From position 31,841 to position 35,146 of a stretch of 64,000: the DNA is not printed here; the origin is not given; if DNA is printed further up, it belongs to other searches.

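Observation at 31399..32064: Four-helix-bundle gene inserted precisely at the res/mod junction, with duplication of the junction (29-bp repeat)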

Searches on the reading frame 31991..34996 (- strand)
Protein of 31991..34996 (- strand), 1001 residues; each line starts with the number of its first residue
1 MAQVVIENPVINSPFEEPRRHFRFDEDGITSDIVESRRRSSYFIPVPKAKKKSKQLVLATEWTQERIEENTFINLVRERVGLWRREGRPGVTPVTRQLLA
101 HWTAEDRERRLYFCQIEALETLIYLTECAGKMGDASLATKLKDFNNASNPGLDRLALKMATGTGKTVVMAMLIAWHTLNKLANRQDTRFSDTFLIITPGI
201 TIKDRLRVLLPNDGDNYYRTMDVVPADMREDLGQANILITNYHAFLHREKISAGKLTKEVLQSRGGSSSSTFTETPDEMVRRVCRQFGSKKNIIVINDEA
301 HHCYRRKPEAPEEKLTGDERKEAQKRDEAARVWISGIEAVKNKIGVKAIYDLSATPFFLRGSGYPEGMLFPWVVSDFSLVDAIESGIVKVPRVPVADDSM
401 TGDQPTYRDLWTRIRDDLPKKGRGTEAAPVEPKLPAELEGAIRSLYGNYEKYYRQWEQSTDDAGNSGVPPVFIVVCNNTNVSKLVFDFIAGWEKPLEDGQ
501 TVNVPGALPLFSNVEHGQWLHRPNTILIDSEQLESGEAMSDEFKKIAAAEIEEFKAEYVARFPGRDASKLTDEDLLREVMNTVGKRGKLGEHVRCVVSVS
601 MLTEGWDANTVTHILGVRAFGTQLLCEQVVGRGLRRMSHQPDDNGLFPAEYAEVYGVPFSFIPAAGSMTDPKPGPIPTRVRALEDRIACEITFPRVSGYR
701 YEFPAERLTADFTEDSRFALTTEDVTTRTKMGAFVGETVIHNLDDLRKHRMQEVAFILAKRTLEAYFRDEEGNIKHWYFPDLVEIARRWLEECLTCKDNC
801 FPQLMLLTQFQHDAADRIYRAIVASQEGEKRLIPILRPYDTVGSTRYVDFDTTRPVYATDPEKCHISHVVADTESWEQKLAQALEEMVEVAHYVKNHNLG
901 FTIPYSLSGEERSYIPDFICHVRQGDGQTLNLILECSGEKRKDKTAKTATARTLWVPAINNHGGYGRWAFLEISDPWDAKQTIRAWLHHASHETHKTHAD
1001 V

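Call 5: search_protein_families(library=ncbifam, proteins=[window:31991-34996:-])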
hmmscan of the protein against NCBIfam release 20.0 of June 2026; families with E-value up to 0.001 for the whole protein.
window:31991-34996:- (1001 aa): 4 families
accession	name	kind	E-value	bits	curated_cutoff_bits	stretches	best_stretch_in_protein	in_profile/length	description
NF046055.1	restr_BPTD_3080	equivalog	0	1226.1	800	1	6-984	1-967/970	BPTD_3080 family restriction endonuclease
NF012027.0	PRK15483.1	equivalog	6.7e-07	27.6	564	0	592-635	501-544/986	type III restriction-modification system endonuclease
NF046051.1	restrict_EcoAI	equivalog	0.00012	20.6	550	0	151-179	176-203/768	EcoAI/FtnUII family type I restriction enzme subunit R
NF053632.1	heli_RadD_YejH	equivalog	0.00017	20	720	1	592-640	298-346/573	DNA repair helicase RadD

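Call 6: find_related_loci(query=window:31991-34996:-, collection=genome_contigs, flank=6000)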
Query window:31991-34996:- (1001 aa) in genome_contigs; peptide patterns used: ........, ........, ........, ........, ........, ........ (x = any residue, [..] = any of these).
599 stretches matched a pattern (row limit reached: there are more); 596 encode a relative of the query (tblastn E <= 1e-3); the best 80 are kept; 80 distinct loci.
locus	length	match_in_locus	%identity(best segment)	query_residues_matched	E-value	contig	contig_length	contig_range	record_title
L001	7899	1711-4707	69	1-987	0e+0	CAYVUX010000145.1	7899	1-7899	MAG TPA_asm: uncultured Desulfobacteraceae bacterium isolate SRP141376_co1_261 genome assembly, contig: NODE_16075_lengt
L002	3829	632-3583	71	1-984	0e+0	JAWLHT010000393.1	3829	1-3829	MAG: Candidatus Latescibacterota bacterium isolate 30dZY2.bin.79 NODE_29813_length_3829_cov_3.774531, whole genome shotg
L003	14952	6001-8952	70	1-984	0e+0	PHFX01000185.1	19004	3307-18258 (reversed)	MAG: Candidatus Brocadia sp. WS118 scaffold_66, whole genome shotgun sequence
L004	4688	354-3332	69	1-993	0e+0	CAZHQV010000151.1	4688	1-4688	MAG TPA_asm: uncultured Dehalococcoidales bacterium isolate SRP068000_co4_61 genome assembly, contig: NODE_39170_length_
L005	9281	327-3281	70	1-985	0e+0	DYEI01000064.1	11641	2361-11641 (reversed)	MAG TPA_asm: Anaerolinea sp. isolate Tomsk_2_67_199 Tomsk_k141_11012, whole genome shotgun sequence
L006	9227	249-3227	69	1-988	0e+0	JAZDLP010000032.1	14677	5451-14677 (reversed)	MAG: Planctomycetota bacterium isolate MEGAHIT-group-0.607 k141_80395, whole genome shotgun sequence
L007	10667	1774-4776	69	1-983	0e+0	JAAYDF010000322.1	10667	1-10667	MAG: Phycisphaerae bacterium isolate AS06rmzACSIP_537 600014_AS06, whole genome shotgun sequence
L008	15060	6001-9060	69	1-984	0e+0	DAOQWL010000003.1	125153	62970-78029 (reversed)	MAG TPA_asm: Sedimentisphaerales bacterium isolate AMR_MDS_1063 NODE_119_length_125153_cov_13.187381, whole genome shotg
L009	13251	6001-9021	68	1-996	0e+0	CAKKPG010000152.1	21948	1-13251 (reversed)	Nitrospiria bacterium isolate Hainich-H41-bin024-1 genome assembly, contig: H41-bin024_1_Hain_H41_01um_R1_1870_length_21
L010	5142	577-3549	68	1-991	0e+0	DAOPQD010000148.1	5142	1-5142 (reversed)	MAG TPA_asm: Anaerolineae bacterium isolate AMR_MDS_1531 NODE_17643_length_5142_cov_48.616080, whole genome shotgun sequ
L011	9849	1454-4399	67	1-984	0e+0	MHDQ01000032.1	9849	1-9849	MAG: Nitrospinae bacterium RIFCSPLOWO2_12_FULL_45_22 rifcsplowo2_12_scaffold_12498, whole genome shotgun sequence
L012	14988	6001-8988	66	1-994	0e+0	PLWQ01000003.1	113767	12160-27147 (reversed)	MAG: Fibrobacteres bacterium isolate fen_1185 73.20120800_E1D.40_contig_1188, whole genome shotgun sequence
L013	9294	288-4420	67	1-987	0e+0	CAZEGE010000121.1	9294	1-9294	MAG TPA_asm: uncultured Anaerolinea sp. isolate ERP124720_co1_123 genome assembly, contig: NODE_8491_length_9294_cov_17.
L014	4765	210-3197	66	1-983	0e+0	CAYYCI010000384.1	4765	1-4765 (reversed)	MAG TPA_asm: uncultured Planctomycetota bacterium isolate binchicken_co256_285 genome assembly, contig: NODE_57881_lengt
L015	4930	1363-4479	66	1-987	0e+0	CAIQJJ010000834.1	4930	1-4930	MAG: uncultured Anaerolineales bacterium isolate LaPlata-a_bin-2312 genome assembly, contig: bin-2312:834/927, whole gen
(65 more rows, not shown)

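Call 7: search_protein_families(library=pfam, proteins=[window:31991-34996:-])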
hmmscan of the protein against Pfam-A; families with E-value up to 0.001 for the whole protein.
window:31991-34996:- (1001 aa): 1 family
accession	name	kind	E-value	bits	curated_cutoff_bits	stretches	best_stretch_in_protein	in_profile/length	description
PF04851.21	ResIII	-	4.8e-12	46.5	22.5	1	115-357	8-163/164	Type III restriction enzyme, res subunit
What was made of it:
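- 31991..34996 (-): res gene (BPTD_3080-family Type III-like restriction endonuclease, 1001 aa). The last ~12 codons (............*) are read from the 5' nonamer array and the first bases of the 4HB gene. Call 7.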

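Call 40: find_homologous_proteins(query=window:31991-34996:-)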
Query window:31991-34996:- (1001 aa): 8000 proteins with E <= 0.001 among 8000 candidates; the best 120 are listed.
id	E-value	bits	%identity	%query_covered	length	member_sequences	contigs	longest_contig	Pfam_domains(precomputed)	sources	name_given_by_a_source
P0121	0.0e+0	2340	100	100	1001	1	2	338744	PF04851.22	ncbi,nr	ncbi:MAG: DEAD/DEAH box helicase family protein [Armatimonadetes bacterium]|nr:DEAD/DEAH box helicas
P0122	0.0e+0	1821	78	99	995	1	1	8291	PF27151.1,PF04851.22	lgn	-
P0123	0.0e+0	1668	71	99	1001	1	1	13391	PF27151.1,PF04851.22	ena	-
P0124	0.0e+0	1653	71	99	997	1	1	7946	PF04851.22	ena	-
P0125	0.0e+0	1653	72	99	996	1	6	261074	PF04851.22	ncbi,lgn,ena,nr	ncbi:MAG TPA: DEAD/DEAH box helicase family protein [Sedimentisphaerales bacterium]|nr:DEAD/DEAH box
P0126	0.0e+0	1652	72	99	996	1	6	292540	PF04851.22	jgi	-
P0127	0.0e+0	1652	71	99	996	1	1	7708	PF27151.1,PF04851.22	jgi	jgi:type III restriction enzyme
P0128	0.0e+0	1651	70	98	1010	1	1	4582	PF04851.22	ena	-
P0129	0.0e+0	1649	70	98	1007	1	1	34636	PF04851.22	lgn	-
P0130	0.0e+0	1648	71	99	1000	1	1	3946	PF04851.22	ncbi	-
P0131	0.0e+0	1646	71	99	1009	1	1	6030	PF04851.22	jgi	jgi:type III restriction enzyme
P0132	0.0e+0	1646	71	99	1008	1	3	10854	PF27151.1,PF04851.22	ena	-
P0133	0.0e+0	1644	71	99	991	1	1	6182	PF27151.1,PF04851.22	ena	-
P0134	0.0e+0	1644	71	99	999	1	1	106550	PF04851.22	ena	-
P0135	0.0e+0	1642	70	100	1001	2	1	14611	PF04851.22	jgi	-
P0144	0.0e+0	1637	70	100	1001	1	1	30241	PF04851.22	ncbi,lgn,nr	ncbi:MAG: DEAD/DEAH box helicase family protein [Nitrospira sp.]|nr:DEAD/DEAH box helicase family pr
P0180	0.0e+0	1631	70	100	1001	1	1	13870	PF04851.22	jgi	jgi:type III restriction enzyme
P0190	0.0e+0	1630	70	100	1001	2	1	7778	PF04851.22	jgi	jgi:type III restriction enzyme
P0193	0.0e+0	1630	69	100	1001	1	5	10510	PF04851.22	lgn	-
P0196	0.0e+0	1629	70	100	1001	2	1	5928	PF27151.1,PF04851.22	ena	-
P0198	0.0e+0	1629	70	100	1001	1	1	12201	PF04851.22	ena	-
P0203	0.0e+0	1629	70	99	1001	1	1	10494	PF27151.1,PF04851.22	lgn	-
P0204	0.0e+0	1628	70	100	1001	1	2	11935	PF04851.22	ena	-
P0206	0.0e+0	1628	70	100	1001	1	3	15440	PF27151.1,PF04851.22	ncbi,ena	-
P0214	0.0e+0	1626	71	99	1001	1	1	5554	PF04851.22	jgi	jgi:type III restriction enzyme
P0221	0.0e+0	1625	69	99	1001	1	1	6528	PF27151.1,PF04851.22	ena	-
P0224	0.0e+0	1625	70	100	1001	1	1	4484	PF04851.22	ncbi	-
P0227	0.0e+0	1624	69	100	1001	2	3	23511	PF04851.22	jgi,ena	-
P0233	0.0e+0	1624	70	100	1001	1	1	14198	PF04851.22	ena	-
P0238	0.0e+0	1623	70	100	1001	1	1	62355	PF04851.22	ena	-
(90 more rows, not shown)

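Call 48: search_protein_families(library=pfam, alignment_id=A5, max_evalue=0.001)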
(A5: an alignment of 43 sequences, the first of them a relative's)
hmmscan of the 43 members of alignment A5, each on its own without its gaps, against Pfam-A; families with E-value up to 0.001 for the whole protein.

A. member 1, L045:8992-9441:+ (150 aa): 0 families

B. families by the number of members that match (of 43 scanned): 33 families (the first 25 are shown)
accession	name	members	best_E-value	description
PF07505.17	DUF5131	5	7.1e-104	Protein of unknown function (DUF5131)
PF13304.12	AAA_21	4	1.5e-20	AAA domain, putative AbiEii toxin, Type IV TA system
PF13175.12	AAA_15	4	1.2e-19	AAA ATPase domain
PF02463.25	SMC_N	4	2.2e-11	RecF/RecN/SMC N terminal domain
PF03235.19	GmrSD_N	3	1.5e-29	GmrSD restriction endonuclease, N-terminal domain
PF13476.12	AAA_23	3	1.7e-07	AAA domain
PF00005.33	ABC_tran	3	6e-05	ABC transporter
PF13784.11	Fic_N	2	6.5e-27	Fic/DOC family N-terminal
PF02661.23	Fic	2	6.2e-20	Fic/DOC family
PF12686.12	DUF3800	2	2e-12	Protein of unknown function (DUF3800)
PF17338.8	GP88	2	0.00024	Gene product 88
PF07751.16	Abi_2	1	1.7e-55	Abi-like protein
PF10592.14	AIPR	1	4.5e-44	AIPR protein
PF01934.22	HepT-like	1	1.1e-22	Ribonuclease HepT-like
PF01909.29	NTP_transf_2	1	3.7e-20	Nucleotidyltransferase domain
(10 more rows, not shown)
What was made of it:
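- Closest known: Accessory genes embedded inside R-M operons. Same: Here 29 of 57 res-mod junctions hold DUF5131, AAA_15/21 ATPases, GmrSD, Fic, Abi_2, HEPN/MNT and other genes (call 48).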

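Call 51: search_protein_families(library=padloc, proteins=[window:31991-34996:-], max_evalue=0.01)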
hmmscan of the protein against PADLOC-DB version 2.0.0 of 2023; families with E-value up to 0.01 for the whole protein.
window:31991-34996:- (1001 aa): 4 families
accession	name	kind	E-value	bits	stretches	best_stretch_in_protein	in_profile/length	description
PDLC03647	REase_III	-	5.7e-08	29.4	1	589-636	503-550/989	Type III restriction enzyme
PDLC03648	REase_III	-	7.3e-08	29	1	592-635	310-353/871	Type III restriction enzyme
PDLC03649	REase_III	-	3.3e-06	23.3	0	565-635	465-537/973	Type III restriction enzyme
PDLC03651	REase_III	-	0.0083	12.2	0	133-187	53-101/873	Type III restriction enzyme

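Call 52: find_encoding_contigs(protein=P0122, flank=4000, max_places=3)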
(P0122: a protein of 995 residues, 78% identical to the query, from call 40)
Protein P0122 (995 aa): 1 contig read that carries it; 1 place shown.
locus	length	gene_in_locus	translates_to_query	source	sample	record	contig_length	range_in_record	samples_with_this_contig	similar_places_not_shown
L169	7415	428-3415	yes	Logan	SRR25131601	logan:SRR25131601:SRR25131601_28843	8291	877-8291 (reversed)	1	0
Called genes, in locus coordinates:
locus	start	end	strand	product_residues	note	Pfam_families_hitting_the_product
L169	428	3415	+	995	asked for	PF04851:ResIII, PF27151:YagJ (weak)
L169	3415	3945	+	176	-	-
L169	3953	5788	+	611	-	PF02463:SMC_N (faint), PF13175:AAA_15, PF13304:AAA_21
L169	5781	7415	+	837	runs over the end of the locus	?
